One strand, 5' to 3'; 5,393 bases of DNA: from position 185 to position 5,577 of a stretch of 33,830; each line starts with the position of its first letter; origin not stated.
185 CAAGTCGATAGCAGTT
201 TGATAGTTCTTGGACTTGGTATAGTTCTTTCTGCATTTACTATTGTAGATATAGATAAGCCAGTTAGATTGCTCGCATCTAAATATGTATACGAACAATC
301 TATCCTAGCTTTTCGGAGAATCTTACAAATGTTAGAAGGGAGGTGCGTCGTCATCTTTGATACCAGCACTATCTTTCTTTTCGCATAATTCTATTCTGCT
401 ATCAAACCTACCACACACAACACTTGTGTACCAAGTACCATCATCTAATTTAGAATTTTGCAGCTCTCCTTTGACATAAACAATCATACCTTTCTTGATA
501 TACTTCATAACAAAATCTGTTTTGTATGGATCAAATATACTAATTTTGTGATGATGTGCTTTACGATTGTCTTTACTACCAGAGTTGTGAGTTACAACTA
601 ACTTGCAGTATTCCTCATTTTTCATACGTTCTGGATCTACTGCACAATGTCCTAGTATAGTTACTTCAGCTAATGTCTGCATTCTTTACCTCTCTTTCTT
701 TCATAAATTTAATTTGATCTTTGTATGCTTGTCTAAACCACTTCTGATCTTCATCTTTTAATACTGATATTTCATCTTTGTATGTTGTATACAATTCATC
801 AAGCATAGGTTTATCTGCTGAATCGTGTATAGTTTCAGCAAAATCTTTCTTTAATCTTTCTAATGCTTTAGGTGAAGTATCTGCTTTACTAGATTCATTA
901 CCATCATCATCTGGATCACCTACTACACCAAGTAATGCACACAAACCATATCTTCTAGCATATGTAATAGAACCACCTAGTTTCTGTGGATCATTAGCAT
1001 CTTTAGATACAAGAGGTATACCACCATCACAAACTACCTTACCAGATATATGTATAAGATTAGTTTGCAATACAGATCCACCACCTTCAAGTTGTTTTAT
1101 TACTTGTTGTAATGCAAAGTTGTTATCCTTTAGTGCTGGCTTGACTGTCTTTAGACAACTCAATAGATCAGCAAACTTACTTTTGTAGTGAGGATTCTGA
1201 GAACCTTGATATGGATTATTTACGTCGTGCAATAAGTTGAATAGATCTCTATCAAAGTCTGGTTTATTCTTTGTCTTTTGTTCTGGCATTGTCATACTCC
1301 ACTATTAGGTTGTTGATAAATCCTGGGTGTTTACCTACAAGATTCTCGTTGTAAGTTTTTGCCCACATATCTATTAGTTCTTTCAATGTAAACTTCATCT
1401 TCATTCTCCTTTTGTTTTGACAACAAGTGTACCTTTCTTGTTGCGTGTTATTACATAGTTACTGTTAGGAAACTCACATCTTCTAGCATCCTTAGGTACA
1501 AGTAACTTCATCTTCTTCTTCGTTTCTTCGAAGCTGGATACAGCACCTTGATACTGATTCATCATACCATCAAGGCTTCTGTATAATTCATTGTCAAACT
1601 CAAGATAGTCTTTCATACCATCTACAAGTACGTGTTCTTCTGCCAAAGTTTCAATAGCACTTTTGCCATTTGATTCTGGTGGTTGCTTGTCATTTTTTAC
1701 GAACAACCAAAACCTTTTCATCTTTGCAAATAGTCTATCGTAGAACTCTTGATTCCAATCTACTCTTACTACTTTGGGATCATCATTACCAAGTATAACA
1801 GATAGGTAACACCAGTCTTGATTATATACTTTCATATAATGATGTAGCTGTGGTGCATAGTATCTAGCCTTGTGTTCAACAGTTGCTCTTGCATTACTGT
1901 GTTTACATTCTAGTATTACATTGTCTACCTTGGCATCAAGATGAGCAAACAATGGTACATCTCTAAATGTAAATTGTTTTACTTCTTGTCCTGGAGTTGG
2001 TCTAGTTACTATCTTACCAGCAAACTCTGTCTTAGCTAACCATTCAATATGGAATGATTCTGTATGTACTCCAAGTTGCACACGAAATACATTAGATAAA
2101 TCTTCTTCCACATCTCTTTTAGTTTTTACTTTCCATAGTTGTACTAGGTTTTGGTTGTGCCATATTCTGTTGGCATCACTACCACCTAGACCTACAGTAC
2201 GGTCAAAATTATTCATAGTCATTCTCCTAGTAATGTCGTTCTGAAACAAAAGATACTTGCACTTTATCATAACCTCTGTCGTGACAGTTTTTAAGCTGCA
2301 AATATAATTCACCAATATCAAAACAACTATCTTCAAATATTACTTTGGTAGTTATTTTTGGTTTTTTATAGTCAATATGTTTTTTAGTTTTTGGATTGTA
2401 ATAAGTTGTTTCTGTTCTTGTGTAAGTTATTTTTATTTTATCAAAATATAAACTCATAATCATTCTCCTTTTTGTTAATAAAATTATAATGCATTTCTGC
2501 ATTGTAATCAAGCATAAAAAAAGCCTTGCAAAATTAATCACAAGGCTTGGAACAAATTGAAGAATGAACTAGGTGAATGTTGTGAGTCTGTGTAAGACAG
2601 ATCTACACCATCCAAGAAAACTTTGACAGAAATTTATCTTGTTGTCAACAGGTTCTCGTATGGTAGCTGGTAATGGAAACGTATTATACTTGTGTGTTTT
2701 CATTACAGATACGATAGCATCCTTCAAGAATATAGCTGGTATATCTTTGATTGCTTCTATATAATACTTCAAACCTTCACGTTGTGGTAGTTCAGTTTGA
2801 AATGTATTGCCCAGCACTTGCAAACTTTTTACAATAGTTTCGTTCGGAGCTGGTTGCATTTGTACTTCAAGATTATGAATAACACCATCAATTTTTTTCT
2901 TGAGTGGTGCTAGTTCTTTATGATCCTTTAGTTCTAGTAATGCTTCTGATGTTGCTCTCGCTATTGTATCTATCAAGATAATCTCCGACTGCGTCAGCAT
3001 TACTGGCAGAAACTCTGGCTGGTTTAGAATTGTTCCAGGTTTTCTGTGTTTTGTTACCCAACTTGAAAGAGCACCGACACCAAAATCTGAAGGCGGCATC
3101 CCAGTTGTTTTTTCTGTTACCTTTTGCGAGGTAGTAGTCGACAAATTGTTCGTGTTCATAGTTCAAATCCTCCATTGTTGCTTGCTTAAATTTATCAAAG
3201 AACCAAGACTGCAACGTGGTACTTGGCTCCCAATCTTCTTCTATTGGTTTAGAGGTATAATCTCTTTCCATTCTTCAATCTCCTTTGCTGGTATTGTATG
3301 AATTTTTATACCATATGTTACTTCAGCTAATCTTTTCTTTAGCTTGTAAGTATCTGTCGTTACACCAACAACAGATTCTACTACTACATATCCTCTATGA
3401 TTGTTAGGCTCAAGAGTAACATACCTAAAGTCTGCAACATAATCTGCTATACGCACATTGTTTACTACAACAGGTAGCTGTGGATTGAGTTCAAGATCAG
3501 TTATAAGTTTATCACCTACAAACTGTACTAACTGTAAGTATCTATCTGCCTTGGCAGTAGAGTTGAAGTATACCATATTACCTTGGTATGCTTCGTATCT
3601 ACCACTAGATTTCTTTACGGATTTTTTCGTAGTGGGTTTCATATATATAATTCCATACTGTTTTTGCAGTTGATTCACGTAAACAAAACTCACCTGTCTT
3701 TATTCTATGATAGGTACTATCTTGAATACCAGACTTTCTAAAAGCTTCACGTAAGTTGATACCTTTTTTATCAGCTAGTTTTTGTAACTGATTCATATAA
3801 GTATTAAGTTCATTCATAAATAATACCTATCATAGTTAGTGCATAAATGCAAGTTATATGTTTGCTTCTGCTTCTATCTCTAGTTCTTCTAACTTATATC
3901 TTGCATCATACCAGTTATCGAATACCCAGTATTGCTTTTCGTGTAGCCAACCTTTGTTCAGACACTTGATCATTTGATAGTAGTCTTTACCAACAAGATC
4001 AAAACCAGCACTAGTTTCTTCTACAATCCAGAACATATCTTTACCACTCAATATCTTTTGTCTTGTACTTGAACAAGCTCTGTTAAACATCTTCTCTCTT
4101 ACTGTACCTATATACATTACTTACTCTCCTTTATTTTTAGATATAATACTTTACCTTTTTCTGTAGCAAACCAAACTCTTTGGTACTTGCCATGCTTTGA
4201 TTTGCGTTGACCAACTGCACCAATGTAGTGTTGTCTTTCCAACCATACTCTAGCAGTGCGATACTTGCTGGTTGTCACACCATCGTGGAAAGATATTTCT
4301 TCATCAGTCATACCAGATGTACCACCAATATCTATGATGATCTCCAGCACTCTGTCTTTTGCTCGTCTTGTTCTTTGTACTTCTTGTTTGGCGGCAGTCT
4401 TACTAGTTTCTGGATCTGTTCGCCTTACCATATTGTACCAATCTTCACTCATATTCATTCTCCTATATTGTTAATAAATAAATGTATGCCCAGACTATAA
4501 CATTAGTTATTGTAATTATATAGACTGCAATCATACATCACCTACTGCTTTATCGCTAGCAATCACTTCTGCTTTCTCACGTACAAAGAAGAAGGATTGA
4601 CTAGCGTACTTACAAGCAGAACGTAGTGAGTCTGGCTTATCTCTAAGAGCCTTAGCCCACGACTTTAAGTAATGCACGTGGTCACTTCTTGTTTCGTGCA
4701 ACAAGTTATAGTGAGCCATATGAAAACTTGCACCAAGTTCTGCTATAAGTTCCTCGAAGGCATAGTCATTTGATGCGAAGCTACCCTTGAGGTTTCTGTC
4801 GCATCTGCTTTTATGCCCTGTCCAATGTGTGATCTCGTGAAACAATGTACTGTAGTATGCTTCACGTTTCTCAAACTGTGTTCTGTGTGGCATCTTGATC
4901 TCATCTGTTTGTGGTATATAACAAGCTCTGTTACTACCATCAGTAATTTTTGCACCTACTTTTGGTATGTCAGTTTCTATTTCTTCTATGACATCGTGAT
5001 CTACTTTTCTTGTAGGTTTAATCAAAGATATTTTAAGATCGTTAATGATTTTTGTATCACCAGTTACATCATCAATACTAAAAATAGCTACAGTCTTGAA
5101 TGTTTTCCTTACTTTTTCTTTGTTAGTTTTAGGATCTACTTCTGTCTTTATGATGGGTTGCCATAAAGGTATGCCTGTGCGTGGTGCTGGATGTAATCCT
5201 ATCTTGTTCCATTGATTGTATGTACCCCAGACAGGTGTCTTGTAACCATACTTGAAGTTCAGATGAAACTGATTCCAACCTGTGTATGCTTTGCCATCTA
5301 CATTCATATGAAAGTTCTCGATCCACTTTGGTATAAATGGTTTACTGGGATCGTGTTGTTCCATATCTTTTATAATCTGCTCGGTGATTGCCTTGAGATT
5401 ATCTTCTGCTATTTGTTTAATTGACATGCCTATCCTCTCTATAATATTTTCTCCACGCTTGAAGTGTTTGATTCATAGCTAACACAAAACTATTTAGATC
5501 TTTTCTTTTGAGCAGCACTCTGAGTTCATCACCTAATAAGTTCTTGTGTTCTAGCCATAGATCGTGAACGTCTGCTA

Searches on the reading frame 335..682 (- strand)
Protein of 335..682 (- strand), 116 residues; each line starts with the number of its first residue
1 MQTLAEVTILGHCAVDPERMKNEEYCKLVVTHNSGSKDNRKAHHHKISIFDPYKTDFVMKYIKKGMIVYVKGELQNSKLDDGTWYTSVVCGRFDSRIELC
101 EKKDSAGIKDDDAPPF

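Call 29: search_protein_families(library=phrogs, proteins=[window:335-682:-])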
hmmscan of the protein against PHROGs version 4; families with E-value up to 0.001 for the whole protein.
window:335-682:- (116 aa): 1 family
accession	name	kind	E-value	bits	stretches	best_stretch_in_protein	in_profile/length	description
phrog_44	-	DNA, RNA and nucleotide metabolism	2.3e-07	31.9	1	2-106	85-196/271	single strand DNA binding protein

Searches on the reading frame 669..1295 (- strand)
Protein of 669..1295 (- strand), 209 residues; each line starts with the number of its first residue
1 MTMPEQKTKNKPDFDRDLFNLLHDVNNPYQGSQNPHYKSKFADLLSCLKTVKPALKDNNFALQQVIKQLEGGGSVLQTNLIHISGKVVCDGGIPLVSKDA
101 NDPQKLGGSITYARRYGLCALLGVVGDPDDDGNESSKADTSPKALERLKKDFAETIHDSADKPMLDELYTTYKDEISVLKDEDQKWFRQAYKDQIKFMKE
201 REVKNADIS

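Call 29: search_protein_families(library=phrogs, proteins=[window:669-1295:-])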
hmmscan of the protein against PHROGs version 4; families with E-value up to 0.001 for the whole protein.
window:669-1295:- (209 aa): 6 families
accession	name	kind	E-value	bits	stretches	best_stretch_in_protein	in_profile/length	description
phrog_2324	-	DNA, RNA and nucleotide metabolism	6.6e-34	118.2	1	6-155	3-151/193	Erf-like ssDNA annealing protein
phrog_155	-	DNA, RNA and nucleotide metabolism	2.9e-26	93.8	1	6-196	60-262/308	Erf-like ssDNA annealing protein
phrog_10003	-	other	3.6e-16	60.4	1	33-185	64-223/297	recombinase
phrog_34817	-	unknown function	7.7e-13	49.4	1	30-140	36-142/291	-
phrog_37640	-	unknown function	1.1e-09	39.6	1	76-193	4-115/169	-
phrog_24631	-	unknown function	0.00064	20.9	0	150-187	18-52/64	-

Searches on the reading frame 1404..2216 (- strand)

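Call 29: search_protein_families(library=phrogs, proteins=[window:1404-2216:-])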
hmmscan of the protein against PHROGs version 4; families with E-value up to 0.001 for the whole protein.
window:1404-2216:- (271 aa): 2 families
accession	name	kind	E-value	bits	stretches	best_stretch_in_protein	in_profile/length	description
phrog_434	-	DNA, RNA and nucleotide metabolism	6.2e-23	82.6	1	5-240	63-306/372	RecE-like recombination exonuclease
phrog_1706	-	DNA, RNA and nucleotide metabolism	2.5e-06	28.2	1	79-180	112-224/293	CRISPR/Cas system associated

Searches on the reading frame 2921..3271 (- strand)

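Call 29: search_protein_families(library=phrogs, proteins=[window:2921-3271:-])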
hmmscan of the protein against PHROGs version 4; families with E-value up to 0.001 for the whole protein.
window:2921-3271:- (117 aa): 2 families
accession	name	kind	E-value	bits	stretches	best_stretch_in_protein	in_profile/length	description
phrog_1408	-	DNA, RNA and nucleotide metabolism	1.1e-07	32.6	1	9-81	192-267/302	replication initiation protein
phrog_1032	-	DNA, RNA and nucleotide metabolism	5e-05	24.4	1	9-81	190-265/281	replication initiation protein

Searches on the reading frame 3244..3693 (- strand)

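Call 29: search_protein_families(library=phrogs, proteins=[window:3244-3693:-])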
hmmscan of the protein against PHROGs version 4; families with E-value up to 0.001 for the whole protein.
window:3244-3693:- (150 aa): 2 families
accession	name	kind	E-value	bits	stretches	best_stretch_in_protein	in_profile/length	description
phrog_190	-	DNA, RNA and nucleotide metabolism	7.1e-08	33.1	1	43-144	190-292/338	Holliday junction resolvase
phrog_32087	-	unknown function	0.00047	21.4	1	84-133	18-66/67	-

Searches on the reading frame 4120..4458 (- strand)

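Call 29: search_protein_families(library=phrogs, proteins=[window:4120-4458:-])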
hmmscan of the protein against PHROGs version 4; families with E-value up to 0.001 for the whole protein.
window:4120-4458:- (113 aa): 1 family
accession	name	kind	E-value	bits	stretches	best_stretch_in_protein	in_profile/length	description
phrog_1123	-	unknown function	7.2e-05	23.6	1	10-110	9-108/112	-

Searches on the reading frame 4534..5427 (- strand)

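Call 11: search_protein_families(library=phrogs, proteins=[window:4534-5427:-])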
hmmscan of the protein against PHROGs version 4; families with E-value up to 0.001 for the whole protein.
window:4534-5427:- (298 aa): 2 families
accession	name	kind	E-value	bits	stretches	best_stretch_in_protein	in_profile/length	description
phrog_7245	-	moron, auxiliary metabolic gene and host takeover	2.3e-55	189.1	1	1-287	1-306/324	anti-restriction protein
phrog_23459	-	unknown function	0.00039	19.8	1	169-287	152-268/649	-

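Call 12: search_protein_families(library=pfam, proteins=[window:4534-5427:-], max_evalue=0.01)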
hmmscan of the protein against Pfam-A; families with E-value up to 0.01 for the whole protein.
window:4534-5427:- (298 aa): 3 families
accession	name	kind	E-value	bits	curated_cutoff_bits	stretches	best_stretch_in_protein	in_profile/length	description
PF18818.7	MPTase-PolyVal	-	9.5e-40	136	27.5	1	149-271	2-123/126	Zincin-like metallopeptidase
PF08401.16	ArdcN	-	1.1e-13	51.8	22.6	1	9-108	2-112/123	N-terminal domain of anti-restriction factor ArdC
PF04315.17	EpmC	-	0.0069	16.6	23.8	0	159-203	12-53/162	Elongation factor P hydroxylase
